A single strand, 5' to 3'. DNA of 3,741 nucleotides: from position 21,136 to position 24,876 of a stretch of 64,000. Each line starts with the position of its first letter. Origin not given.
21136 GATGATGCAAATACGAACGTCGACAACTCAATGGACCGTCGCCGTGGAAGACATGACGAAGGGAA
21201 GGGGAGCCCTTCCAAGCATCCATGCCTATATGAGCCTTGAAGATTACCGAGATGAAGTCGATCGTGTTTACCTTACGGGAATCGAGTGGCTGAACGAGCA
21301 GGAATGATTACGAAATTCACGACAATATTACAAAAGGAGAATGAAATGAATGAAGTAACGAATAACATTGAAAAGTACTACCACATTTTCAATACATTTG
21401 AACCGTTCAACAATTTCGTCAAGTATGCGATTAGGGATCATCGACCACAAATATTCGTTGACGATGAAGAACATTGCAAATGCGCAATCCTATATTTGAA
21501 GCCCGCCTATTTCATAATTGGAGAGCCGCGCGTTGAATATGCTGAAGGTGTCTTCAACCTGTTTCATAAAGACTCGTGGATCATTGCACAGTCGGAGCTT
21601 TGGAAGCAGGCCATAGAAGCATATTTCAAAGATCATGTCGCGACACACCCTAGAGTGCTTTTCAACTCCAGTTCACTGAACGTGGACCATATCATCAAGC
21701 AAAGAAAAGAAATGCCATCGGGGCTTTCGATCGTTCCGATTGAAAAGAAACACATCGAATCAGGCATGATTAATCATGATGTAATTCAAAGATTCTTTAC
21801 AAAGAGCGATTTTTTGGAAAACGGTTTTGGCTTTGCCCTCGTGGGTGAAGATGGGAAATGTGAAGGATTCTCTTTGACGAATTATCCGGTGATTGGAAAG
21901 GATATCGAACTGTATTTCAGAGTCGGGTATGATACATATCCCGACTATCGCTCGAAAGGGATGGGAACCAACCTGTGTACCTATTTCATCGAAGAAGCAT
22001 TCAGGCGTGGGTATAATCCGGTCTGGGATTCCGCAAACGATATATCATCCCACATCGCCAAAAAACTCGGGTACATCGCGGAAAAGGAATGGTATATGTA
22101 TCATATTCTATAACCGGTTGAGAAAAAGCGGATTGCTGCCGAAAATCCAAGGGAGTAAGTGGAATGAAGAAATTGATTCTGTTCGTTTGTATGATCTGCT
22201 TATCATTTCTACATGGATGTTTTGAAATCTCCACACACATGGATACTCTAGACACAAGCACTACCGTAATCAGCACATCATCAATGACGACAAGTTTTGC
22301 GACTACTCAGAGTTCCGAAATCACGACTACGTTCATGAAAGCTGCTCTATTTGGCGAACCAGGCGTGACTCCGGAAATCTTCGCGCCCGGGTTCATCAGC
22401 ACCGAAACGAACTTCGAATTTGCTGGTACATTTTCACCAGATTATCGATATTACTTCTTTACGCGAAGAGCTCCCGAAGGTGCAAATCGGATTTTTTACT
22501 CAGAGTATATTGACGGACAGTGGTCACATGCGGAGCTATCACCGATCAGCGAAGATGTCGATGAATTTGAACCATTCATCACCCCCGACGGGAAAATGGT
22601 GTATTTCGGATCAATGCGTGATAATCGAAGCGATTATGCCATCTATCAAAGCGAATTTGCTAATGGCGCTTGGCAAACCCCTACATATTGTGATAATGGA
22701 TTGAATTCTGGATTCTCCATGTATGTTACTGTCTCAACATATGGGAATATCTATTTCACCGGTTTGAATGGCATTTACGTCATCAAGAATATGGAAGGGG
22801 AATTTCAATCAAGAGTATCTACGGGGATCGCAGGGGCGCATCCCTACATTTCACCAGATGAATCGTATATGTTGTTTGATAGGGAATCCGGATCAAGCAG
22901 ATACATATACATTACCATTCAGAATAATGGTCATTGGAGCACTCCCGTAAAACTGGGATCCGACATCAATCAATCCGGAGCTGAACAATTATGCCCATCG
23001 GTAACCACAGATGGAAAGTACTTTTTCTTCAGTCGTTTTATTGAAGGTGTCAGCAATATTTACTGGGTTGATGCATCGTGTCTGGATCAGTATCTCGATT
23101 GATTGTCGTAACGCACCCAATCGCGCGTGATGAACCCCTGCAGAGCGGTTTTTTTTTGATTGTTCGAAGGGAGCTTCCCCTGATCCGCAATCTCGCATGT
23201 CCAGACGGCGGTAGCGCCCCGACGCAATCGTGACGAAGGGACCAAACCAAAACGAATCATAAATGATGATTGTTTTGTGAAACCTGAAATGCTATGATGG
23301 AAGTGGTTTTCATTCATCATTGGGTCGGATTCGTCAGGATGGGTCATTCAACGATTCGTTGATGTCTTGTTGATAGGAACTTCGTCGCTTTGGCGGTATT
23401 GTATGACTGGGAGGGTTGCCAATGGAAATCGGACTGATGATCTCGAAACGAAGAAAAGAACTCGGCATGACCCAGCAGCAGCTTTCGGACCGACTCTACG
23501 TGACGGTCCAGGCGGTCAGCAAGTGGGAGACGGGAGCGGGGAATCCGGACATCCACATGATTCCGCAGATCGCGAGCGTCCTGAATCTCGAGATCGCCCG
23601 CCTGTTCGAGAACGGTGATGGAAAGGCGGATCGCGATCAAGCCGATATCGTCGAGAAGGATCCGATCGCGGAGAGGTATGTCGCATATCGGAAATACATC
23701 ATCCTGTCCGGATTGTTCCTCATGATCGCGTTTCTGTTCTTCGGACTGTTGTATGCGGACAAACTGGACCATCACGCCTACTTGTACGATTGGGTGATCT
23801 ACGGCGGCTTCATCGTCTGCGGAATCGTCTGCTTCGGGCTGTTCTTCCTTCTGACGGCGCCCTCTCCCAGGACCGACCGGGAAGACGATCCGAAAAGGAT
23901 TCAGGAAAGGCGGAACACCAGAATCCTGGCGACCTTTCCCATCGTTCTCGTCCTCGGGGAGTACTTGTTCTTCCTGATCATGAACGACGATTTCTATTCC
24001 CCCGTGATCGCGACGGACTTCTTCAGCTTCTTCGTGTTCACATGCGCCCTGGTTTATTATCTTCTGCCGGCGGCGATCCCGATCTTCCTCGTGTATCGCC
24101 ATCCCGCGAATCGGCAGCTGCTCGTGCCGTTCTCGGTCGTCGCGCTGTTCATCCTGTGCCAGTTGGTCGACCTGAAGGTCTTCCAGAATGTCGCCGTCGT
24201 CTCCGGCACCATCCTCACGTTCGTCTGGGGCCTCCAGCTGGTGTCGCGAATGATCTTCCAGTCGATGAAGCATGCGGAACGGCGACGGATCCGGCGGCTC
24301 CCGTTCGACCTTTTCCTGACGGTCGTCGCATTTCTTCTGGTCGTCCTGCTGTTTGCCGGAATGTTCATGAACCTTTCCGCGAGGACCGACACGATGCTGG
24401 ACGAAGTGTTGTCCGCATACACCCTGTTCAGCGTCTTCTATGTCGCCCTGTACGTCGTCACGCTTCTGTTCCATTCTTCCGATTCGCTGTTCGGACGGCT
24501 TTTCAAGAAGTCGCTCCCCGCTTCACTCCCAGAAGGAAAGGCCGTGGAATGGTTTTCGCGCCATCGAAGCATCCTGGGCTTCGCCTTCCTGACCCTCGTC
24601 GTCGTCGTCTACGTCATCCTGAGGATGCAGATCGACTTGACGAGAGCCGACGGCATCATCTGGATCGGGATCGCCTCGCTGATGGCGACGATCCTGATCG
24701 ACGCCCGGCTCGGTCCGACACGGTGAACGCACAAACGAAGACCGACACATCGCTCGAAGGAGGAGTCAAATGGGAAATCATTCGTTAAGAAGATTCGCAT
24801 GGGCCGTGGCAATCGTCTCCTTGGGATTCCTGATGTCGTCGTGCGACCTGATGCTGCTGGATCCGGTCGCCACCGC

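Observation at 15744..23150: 7.4 kb low-GC accessory island directly downstream of tRNA-Leu(GAG), with no integrase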

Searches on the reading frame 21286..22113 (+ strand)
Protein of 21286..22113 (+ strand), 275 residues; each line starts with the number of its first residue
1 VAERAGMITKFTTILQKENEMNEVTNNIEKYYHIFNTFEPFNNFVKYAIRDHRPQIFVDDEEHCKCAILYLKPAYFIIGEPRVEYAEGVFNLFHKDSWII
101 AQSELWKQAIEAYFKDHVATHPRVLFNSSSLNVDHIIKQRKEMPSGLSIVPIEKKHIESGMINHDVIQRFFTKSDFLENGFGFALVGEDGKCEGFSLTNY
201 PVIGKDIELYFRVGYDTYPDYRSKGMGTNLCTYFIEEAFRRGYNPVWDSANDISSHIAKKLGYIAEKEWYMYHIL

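Call 6: search_protein_families(library=pfam, proteins=[window:21286-22113:+], max_evalue=0.01)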
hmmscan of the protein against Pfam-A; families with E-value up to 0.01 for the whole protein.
window:21286-22113:+ (275 aa): 5 families
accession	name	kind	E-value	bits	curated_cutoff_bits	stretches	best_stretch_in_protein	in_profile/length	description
PF12746.13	GNAT_acetyltran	-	2.5e-33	116.1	26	1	42-272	9-243/243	GNAT acetyltransferase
PF00583.31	Acetyltransf_1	-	8.6e-05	23.2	20.7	1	214-263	64-116/116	Acetyltransferase (GNAT) family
PF13302.13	Acetyltransf_3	-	0.0014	19.8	25.4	1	167-263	37-137/138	Acetyltransferase (GNAT) domain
PF08445.16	FR47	-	0.0073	16.7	22.1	0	217-268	29-82/86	FR47-like protein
PF13508.13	Acetyltransf_7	-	0.0077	17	27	0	219-263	38-82/84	Acetyltransferase (GNAT) domain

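Call 49: search_protein_families(library=padloc, proteins=[window:21343-22113:+], max_evalue=0.001)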
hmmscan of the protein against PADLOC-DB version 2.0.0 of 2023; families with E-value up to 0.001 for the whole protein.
window:21343-22113:+ (256 aa): 0 families

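Call 50: search_protein_families(library=ncbifam, proteins=[window:21343-22113:+], max_evalue=0.001)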
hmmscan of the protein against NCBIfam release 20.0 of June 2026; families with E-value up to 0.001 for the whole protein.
window:21343-22113:+ (256 aa): 0 families

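Call 106: search_protein_families(library=phrogs, proteins=[window:21346-22113:+], max_evalue=0.001)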
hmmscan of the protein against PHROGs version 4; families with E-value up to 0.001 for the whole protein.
window:21346-22113:+ (255 aa): 0 families

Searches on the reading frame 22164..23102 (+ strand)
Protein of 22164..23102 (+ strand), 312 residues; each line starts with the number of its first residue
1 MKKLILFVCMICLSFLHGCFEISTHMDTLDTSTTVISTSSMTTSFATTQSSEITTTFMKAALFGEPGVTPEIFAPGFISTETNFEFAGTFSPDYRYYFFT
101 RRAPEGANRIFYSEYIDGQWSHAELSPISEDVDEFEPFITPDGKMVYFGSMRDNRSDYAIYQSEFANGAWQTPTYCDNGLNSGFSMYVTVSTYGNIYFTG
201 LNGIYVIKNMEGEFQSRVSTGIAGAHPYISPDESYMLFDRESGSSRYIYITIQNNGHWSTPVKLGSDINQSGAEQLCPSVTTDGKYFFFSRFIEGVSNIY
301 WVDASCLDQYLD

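Call 6: search_protein_families(library=pfam, proteins=[window:22164-23102:+], max_evalue=0.01)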
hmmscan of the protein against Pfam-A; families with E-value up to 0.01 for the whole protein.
window:22164-23102:+ (312 aa): 2 families
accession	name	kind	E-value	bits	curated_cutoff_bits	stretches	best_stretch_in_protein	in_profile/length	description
PF07676.18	PD40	-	1.9e-12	47.2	20.9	2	133-161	10-37/38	WD40-like Beta Propeller Repeat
PF23518.1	WW_2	-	0.0008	19.3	27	0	277-297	13-32/36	WW domain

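Call 24: find_encoding_contigs(protein=window:22164-23102:+, flank=10000, max_places=10)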
Protein window:22164-23102:+ (312 aa): 2 contigs read that carry it; 1 place shown.
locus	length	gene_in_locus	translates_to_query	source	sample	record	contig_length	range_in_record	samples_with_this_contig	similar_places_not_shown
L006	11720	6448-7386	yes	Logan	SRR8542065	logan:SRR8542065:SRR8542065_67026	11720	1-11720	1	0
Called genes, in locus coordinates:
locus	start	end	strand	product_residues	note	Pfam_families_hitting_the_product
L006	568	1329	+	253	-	PF00165:HTH_AraC (weak), PF12833:HTH_18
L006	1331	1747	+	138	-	-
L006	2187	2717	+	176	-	PF12833:HTH_18, PF00165:HTH_AraC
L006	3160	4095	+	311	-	PF03965:Penicillinase_R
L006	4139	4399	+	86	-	-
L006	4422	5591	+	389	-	PF03572:Peptidase_S41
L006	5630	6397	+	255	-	PF12746:GNAT_acetyltran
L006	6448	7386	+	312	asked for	PF07676:PD40 (faint)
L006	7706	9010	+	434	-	PF01381:HTH_3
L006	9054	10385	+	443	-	-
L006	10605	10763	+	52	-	-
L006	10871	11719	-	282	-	?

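Call 49: search_protein_families(library=padloc, proteins=[window:22164-23102:+], max_evalue=0.001)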
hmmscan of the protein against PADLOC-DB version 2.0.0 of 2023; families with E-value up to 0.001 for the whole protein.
window:22164-23102:+ (312 aa): 0 families

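Call 50: search_protein_families(library=ncbifam, proteins=[window:22164-23102:+], max_evalue=0.001)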
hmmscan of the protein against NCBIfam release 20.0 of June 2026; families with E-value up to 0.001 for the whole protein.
window:22164-23102:+ (312 aa): 3 families
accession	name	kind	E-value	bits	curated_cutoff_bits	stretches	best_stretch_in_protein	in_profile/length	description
NF053607.1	CHU_0125_OmpA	equivalog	4.5e-13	48.6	620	2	109-199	250-344/639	CHU_0125 family OmpA-like outer membrane integrity protein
NF052230.1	T9SS_PorE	exception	1.3e-08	33.6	600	1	85-199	226-348/648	PorE family type IX secretion system protein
TIGR02800.1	propeller_TolB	equivalog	6.2e-06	25.4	343.15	1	84-255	236-399/418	Tol-Pal system beta propeller repeat protein TolB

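Call 70: find_related_loci(query=window:22164-23102:+, collection=metagenome_contigs, flank=8000)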
Query window:22164-23102:+ (312 aa) in metagenome_contigs; peptide patterns used: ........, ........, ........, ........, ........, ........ (x = any residue, [..] = any of these).
80 stretches matched a pattern; 11 encode a relative of the query (tblastn E <= 1e-3); 11 distinct loci.
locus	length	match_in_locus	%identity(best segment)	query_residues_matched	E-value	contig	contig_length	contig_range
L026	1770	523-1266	37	64-290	4e-36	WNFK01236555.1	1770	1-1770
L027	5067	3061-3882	32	50-310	5e-35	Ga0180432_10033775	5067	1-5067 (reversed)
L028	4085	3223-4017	29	58-309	8e-30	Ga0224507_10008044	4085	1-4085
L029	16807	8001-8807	31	61-302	7e-30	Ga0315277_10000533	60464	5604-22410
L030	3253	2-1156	28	73-310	1e-21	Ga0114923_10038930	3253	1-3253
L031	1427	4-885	27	66-305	7e-20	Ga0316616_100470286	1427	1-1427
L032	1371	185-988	24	65-309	3e-15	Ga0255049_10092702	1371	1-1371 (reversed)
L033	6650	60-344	42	218-309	1e-14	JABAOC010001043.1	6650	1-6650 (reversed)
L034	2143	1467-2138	23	15-269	4e-11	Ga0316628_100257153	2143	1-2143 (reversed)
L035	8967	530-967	28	73-212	2e-5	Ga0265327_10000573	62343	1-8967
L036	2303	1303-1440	45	262-307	2e-5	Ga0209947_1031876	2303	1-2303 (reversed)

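Call 106: search_protein_families(library=phrogs, proteins=[window:22164-23102:+], max_evalue=0.001)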
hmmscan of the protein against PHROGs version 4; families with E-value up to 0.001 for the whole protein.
window:22164-23102:+ (312 aa): 0 families

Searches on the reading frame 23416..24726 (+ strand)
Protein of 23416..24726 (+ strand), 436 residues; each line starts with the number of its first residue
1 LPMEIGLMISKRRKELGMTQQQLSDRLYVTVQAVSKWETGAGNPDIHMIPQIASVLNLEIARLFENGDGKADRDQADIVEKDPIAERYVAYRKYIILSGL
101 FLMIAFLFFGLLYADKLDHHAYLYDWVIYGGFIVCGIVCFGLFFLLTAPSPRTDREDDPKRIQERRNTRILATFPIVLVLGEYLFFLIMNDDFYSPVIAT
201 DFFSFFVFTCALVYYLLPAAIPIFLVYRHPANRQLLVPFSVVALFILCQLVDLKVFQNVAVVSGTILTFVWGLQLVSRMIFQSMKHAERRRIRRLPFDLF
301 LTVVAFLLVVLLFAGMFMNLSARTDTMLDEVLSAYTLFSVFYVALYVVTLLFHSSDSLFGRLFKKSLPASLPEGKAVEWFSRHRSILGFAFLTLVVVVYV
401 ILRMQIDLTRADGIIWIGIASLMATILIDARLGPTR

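Call 6: search_protein_families(library=pfam, proteins=[window:23416-24726:+], max_evalue=0.01)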
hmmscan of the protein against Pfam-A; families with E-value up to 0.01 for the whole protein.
window:23416-24726:+ (436 aa): 3 families
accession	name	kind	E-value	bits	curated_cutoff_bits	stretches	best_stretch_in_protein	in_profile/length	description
PF01381.28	HTH_3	-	4e-13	49.6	23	1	9-61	1-53/55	Helix-turn-helix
PF13560.12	HTH_31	-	2.3e-05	25.1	27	1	10-59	7-57/64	Helix-turn-helix domain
PF12844.13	HTH_19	-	0.00047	20.4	30.2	1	8-64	3-59/64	Helix-turn-helix domain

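Call 50: search_protein_families(library=ncbifam, proteins=[window:23416-24726:+], max_evalue=0.001)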
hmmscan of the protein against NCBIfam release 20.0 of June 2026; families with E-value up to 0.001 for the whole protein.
window:23416-24726:+ (436 aa): 10 families
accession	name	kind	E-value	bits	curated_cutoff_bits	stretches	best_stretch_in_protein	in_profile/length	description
NF041951.1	phage_RstR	subfamily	4.3e-11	43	80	1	3-76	1-74/108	RstR family transcriptional repressor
TIGR03070.1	couple_hipB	subfamily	7.2e-11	41.9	71.65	1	4-60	2-58/58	type II toxin-antitoxin system Y4mF family antitoxin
NF007257.0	PRK09706.1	subfamily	2.2e-06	27.5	101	1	5-59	6-60/135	transcriptional repressor DicA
NF010465.0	PRK13890.1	equivalog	6.7e-06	26.2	96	1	14-77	15-76/121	conjugal transfer protein TrbA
TIGR03830.1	CxxCG_CxxCG_HTH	subfamily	7.3e-06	25.8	61.8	1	8-48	69-109/127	type II TA system antitoxin MqsA family protein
NF052239.1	antitox_spr1629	equivalog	9e-06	25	335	1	5-93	3-82/377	spr1629 family repressor/antitoxin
NF006015.0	PRK08154.1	subfamily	9.7e-06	24.9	204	1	4-69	30-95/314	anaerobic benzoate catabolism transcriptional regulator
TIGR00270.2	TIGR00270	equivalog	5.2e-05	23.1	110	1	8-67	79-138/159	multiprotein bridging factor aMBF1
NF040522.1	VC1465_fam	subfamily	0.00015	21.8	70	1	10-41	2-33/111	VC1465 family Xer recombination activation factor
NF047948.1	male_kill_WMK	equivalog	0.00054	19.5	300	1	4-69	162-227/300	WO male-killing family protein Wmk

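Call 106: search_protein_families(library=phrogs, proteins=[window:23422-24726:+], max_evalue=0.001)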
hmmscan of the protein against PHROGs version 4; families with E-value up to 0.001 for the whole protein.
window:23422-24726:+ (434 aa): 13 families
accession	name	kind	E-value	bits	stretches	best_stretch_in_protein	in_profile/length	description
phrog_8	-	transcription regulation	2.9e-12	47.7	1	1-68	75-142/346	transcriptional regulator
phrog_3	-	transcription regulation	8.3e-11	43.3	1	1-67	87-153/430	transcriptional repressor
phrog_4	-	transcription regulation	1.8e-08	34.8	1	2-80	136-205/400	transcriptional repressor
phrog_1373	-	transcription regulation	2.1e-08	35.3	1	2-87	63-149/166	transcriptional regulator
phrog_5823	-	transcription regulation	3.5e-08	34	1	1-73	5-78/404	transcriptional regulator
phrog_2439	-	transcription regulation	4.8e-07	30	1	5-65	10-70/367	transcriptional regulator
phrog_4836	-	transcription regulation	4.9e-07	30.5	1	6-63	79-136/194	CII-like regulator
phrog_2967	-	transcription regulation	6.8e-07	30.1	1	4-69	12-77/225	transcriptional regulator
phrog_2328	-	transcription regulation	7.2e-07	30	1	9-70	22-82/128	transcriptional repressor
phrog_7241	-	transcription regulation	5.2e-05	24.3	1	9-62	68-121/122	transcriptional regulator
phrog_7950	-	transcription regulation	6.1e-05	24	1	10-38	15-43/68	transcriptional repressor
phrog_1124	-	transcription regulation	0.00034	21.2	1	9-54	11-59/177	transcriptional regulator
phrog_2104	-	unknown function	0.0004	21.6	1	7-44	44-81/103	-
